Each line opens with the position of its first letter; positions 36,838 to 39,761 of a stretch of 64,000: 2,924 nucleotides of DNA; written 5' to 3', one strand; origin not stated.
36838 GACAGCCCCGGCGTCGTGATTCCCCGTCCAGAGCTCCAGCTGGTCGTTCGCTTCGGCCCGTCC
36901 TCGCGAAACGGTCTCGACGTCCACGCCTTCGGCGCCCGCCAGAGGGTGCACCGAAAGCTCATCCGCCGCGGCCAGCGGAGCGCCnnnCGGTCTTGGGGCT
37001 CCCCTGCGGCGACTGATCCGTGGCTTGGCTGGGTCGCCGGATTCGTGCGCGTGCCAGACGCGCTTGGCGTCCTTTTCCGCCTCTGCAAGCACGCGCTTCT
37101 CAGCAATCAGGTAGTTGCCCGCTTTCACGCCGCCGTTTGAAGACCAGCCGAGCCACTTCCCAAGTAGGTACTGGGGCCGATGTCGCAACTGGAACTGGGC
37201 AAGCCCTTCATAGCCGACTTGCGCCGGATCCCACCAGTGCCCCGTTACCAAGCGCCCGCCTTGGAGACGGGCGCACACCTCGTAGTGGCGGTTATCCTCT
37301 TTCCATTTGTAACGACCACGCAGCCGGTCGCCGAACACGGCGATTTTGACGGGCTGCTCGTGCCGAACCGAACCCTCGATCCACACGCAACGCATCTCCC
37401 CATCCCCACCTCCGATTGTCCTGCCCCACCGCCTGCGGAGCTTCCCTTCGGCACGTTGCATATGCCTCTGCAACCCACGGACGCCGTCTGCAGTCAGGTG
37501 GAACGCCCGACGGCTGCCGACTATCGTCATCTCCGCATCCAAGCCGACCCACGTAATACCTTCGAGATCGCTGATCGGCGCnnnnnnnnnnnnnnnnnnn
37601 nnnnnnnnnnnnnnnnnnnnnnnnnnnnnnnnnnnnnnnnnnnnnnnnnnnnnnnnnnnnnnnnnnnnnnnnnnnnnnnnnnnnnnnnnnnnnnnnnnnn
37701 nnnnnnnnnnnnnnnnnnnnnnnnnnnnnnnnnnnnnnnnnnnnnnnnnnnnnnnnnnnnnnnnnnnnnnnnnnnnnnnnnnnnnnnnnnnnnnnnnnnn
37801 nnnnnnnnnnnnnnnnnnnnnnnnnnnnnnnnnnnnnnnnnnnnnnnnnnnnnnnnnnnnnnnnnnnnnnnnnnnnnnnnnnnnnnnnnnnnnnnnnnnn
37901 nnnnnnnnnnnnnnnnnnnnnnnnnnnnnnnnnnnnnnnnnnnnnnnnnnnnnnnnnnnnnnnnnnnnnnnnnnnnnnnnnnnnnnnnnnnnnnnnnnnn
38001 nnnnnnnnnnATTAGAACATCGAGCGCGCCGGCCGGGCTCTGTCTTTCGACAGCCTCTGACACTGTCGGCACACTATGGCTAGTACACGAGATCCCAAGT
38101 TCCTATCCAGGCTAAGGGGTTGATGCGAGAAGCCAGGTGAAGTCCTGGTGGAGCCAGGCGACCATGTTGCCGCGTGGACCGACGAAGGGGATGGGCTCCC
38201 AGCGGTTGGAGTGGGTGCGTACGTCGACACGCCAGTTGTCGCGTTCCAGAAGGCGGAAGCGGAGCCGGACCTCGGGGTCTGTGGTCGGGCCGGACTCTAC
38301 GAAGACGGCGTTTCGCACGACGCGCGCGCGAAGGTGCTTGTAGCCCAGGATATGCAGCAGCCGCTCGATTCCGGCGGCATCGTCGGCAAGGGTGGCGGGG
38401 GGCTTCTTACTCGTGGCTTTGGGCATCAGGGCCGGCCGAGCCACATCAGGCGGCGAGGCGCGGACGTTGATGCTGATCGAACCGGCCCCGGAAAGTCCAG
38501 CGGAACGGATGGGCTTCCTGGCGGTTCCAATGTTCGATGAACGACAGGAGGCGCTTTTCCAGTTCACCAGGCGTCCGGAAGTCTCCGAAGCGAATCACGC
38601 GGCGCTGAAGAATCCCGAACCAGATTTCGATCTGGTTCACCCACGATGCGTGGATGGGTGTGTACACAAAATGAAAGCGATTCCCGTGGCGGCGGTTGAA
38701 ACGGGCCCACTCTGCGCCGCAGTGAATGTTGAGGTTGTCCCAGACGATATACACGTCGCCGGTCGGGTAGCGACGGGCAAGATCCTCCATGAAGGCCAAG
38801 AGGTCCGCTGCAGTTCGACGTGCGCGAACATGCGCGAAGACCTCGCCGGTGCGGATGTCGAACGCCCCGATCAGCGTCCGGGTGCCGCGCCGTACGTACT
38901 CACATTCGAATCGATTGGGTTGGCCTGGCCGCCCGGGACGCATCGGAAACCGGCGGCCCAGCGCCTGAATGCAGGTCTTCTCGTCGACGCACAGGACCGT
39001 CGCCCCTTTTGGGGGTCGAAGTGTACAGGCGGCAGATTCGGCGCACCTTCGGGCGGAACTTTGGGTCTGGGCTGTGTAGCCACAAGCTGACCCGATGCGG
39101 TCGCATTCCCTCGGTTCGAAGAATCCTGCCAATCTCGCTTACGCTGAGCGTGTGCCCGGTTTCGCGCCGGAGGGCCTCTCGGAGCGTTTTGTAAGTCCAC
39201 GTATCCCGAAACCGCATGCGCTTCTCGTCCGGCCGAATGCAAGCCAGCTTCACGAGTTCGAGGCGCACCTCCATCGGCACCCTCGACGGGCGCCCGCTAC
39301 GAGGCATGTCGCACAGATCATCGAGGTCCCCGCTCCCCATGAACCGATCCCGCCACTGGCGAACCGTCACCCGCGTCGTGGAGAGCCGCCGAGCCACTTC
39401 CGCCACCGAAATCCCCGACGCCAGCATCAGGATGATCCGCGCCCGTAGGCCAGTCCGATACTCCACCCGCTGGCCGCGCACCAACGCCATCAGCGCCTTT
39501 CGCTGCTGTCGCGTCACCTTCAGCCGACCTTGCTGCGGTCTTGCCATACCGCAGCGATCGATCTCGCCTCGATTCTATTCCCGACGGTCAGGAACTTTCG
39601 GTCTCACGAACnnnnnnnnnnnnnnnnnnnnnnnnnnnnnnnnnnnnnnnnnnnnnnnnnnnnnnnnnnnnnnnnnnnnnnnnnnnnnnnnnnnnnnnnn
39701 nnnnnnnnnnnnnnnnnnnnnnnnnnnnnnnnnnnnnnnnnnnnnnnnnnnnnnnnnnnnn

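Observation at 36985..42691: Lower-GC locus pairing a metallophosphoesterase/P-loop NTPase/helical-repeat giant protein with a TIR-like protein: candidate uncharacterised defence system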

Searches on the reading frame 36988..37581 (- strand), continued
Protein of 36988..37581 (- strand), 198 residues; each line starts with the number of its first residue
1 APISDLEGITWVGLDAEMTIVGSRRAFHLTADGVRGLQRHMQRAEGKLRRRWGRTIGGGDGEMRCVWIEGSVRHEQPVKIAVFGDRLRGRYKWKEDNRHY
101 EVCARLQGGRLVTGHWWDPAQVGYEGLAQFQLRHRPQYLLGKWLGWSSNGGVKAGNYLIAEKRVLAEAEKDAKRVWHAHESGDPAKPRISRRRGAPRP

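Call 85: fold_search(model_id=the predicted structure, library=viral)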
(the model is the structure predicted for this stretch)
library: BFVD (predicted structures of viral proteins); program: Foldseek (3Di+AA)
matches with E <= 10: 942; with E <= 0.001: 0
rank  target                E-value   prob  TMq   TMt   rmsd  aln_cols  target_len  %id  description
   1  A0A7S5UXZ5            3.0e-03  0.60  0.17  0.08  15.4       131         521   10  (no name in the UniProt tables at hand)
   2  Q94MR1                7.9e-03  0.96  0.25  0.32   7.2       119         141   12  p58 [Myxococcus phage Mx8]
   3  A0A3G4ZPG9            8.8e-03  1.00  0.38  0.45   5.3       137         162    9  Uncharacterized protein [Barrevirus sp.]
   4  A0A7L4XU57            9.8e-03  0.99  0.38  0.45  10.8       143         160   12  Uncharacterized protein [Escherichia phage vB_EcoP_EcoN5]
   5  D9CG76                1.1e-02  0.72  0.20  0.22  16.1       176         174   14  (no name in the UniProt tables at hand)
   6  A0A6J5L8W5            3.0e-02  0.75  0.27  0.30  12.5       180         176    8  Uncharacterized protein [uncultured Caudovirales phage]
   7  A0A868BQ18            4.0e-02  0.33  0.18  0.12  12.7       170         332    6  (no name in the UniProt tables at hand)
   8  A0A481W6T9            4.0e-02  0.20  0.16  0.05  19.9       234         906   11  (no name in the UniProt tables at hand)
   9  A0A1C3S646            4.7e-02  0.99  0.30  0.46   5.2        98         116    9  Uncharacterized protein [Escherichia phage vB_Eco_slurp01]
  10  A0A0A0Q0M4            5.2e-02  0.72  0.25  0.27  10.9       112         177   10  Uncharacterized protein [Pectobacterium bacteriophage PM2]
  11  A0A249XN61            5.8e-02  0.20  0.15  0.07  14.9       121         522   14  Minor tail protein [Arthrobacter phage GurgleFerb]
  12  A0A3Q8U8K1            6.5e-02  0.92  0.33  0.27   6.9       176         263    6  Uncharacterized protein [Megavirus baoshan]
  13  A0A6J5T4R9            6.8e-02  0.25  0.19  0.05  16.7       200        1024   12  Uncharacterized protein [uncultured Caudovirales phage]
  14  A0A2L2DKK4            8.0e-02  0.33  0.16  0.22  10.3        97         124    9  Uncharacterized protein [Acanthamoeba polyphaga mimivirus]
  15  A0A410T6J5            8.5e-02  0.28  0.21  0.22  17.4       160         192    9  (no name in the UniProt tables at hand)
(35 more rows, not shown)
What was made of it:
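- Tried and rejected: Viral structure library: nothing below E 1e-3 (call 85).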

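Call 92: find_related_loci(query=A2, collection=viral_contigs, flank=10000)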
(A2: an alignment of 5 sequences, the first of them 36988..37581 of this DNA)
Query A2 (198 aa) in viral_contigs; peptide patterns used: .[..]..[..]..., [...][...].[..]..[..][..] (x = any residue, [..] = any of these).
40 stretches matched a pattern, but none encodes a relative of the query by tblastn (E <= 1e-3).
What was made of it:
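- Tried and rejected: Viral-contig scan for the TIR-barrel family: none found (call 92).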

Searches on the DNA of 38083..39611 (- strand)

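Call 78: search_dna_similar(query=window:38083-39611:-, collection=plasmids, mode=distant, max_rows=12)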
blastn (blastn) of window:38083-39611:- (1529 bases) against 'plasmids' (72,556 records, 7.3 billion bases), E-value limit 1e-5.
Records with a match: 6; places in all: 6; records where one place covers at least 80% of the query: 0.
Best place of each record, by identity: 80-90% 3; 60-80% 3.
By first word of the organism name: Streptomyces 3; Cupriavidus 2; Burkholderia 1.
By predicted mobility (MOB-suite, as given by PLSDB): non-mobilizable 5; conjugative 1.
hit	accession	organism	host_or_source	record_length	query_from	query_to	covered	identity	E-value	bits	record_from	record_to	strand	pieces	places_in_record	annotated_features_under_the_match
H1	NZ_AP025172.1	Cupriavidus sp. P-10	-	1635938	625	994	24%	65.3%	4e-8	69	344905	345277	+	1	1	none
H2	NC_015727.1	Cupriavidus necator N-1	soil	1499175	705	994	19%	66.8%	2e-10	75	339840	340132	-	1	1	record has no annotation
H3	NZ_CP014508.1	Burkholderia sp. PAMC 28687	Usnea,single cell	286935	507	649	9%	73.5%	1e-7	67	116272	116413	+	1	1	IS630 family transposase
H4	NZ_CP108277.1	Streptomyces atratus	-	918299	950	1003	4%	85.2%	2e-6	63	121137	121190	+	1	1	IS630 family transposase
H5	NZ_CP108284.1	Streptomyces atratus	-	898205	950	1003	4%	85.2%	2e-6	63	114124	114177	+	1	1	IS630 family transposase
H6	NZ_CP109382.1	Streptomyces atratus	-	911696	950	1003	4%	85.2%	2e-6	63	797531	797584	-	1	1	IS630 family transposase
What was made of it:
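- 38083..39611 (-): IS630-family insertion sequence, 1529 bp, with imperfect terminal inverted repeats (38083-38104 and 39590-39611). The transposase is split over two frames (HTH 38900-39547, DDE 38446-39132). The element sits in the TAG stop of DS-8. The TA target duplication is at 39612-39613 and 38081-38082. Distant blastn hits are annotated 'IS630 family transposase' (call 78).
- Tried and rejected: Only short, distant transposase matches in plasmids (call 78).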

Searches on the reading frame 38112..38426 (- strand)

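Call 3: search_protein_families(library=pfam, proteins=[window:38112-38426:-], max_evalue=0.1)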
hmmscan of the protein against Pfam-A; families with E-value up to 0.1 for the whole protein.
window:38112-38426:- (104 aa): 1 family
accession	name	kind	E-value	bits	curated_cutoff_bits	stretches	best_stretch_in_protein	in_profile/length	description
PF11225.14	DUF3024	-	0.034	14.8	24.9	1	55-90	61-97/112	Domain of unknown function (DUF3024)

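Call 4: search_protein_families(library=padloc, proteins=[window:38112-38426:-], max_evalue=0.1)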
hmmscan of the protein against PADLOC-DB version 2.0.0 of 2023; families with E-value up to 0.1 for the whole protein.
window:38112-38426:- (104 aa): 0 families

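Call 5: search_protein_families(library=ncbifam, proteins=[window:38112-38426:-], max_evalue=0.1)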
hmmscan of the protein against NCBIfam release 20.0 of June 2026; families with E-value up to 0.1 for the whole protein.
window:38112-38426:- (104 aa): 0 families

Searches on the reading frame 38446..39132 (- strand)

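Call 3: search_protein_families(library=pfam, proteins=[window:38446-39132:-], max_evalue=0.1)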
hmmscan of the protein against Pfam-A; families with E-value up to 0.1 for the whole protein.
window:38446-39132:- (228 aa): 1 family
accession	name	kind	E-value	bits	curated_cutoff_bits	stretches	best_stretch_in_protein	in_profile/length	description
PF13358.12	DDE_3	-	2e-21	76.8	28.6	1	46-188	2-142/146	DDE superfamily endonuclease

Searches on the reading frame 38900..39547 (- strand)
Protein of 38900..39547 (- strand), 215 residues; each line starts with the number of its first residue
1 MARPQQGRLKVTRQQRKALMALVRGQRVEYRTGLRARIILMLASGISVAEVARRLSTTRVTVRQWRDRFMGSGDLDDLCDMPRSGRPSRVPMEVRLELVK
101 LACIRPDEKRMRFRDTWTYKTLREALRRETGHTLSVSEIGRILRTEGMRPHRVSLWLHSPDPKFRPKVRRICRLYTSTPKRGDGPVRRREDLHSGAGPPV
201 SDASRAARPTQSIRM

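Call 3: search_protein_families(library=pfam, proteins=[window:38900-39547:-], max_evalue=0.1)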
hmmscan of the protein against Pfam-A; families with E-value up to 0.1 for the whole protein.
window:38900-39547:- (215 aa): 13 families
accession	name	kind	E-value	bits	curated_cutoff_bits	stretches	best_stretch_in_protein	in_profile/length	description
PF13565.12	HTH_32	-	8.4e-14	52.3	33.7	1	61-143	1-73/73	Homeodomain-like domain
PF13384.12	HTH_23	-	5.5e-11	42.4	24.6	1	34-78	6-49/50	Homeodomain-like domain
PF13551.12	HTH_29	-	2.1e-08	34.5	28.1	1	35-89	1-55/64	Winged helix-turn helix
PF13518.12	HTH_28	-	1.4e-06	28.7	25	1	35-74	2-41/52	Helix-turn-helix domain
PF13592.12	HTH_33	-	0.00012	22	25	1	116-152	4-40/60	Winged helix-turn helix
PF01527.26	HTH_Tnp_1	-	0.00072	20.2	24.1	1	33-74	10-53/75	Transposase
PF02796.21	HTH_7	-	0.0011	19.5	23.8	1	36-62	12-38/45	Helix-turn-helix domain of resolvase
PF06322.17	Phage_NinH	-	0.027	14.8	29.8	1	49-65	20-36/60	Phage NinH protein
PF11427.14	HTH_Tnp_Tc3_1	-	0.039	14.2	21.1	1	35-64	10-39/50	Tc3 transposase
PF05344.16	DUF746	-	0.042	14.3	26.9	0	38-69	5-36/64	Domain of Unknown Function (DUF746)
PF08281.18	Sigma70_r4_2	-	0.061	13.4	25.7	1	37-65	16-46/54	Sigma-70, region 4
PF12840.13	HTH_20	-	0.079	13.4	27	0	34-63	5-36/51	Helix-turn-helix domain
PF13542.12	HTH_Tnp_ISL3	-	0.089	12.7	27.4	0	34-67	16-48/51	Helix-turn-helix domain of transposase family ISL3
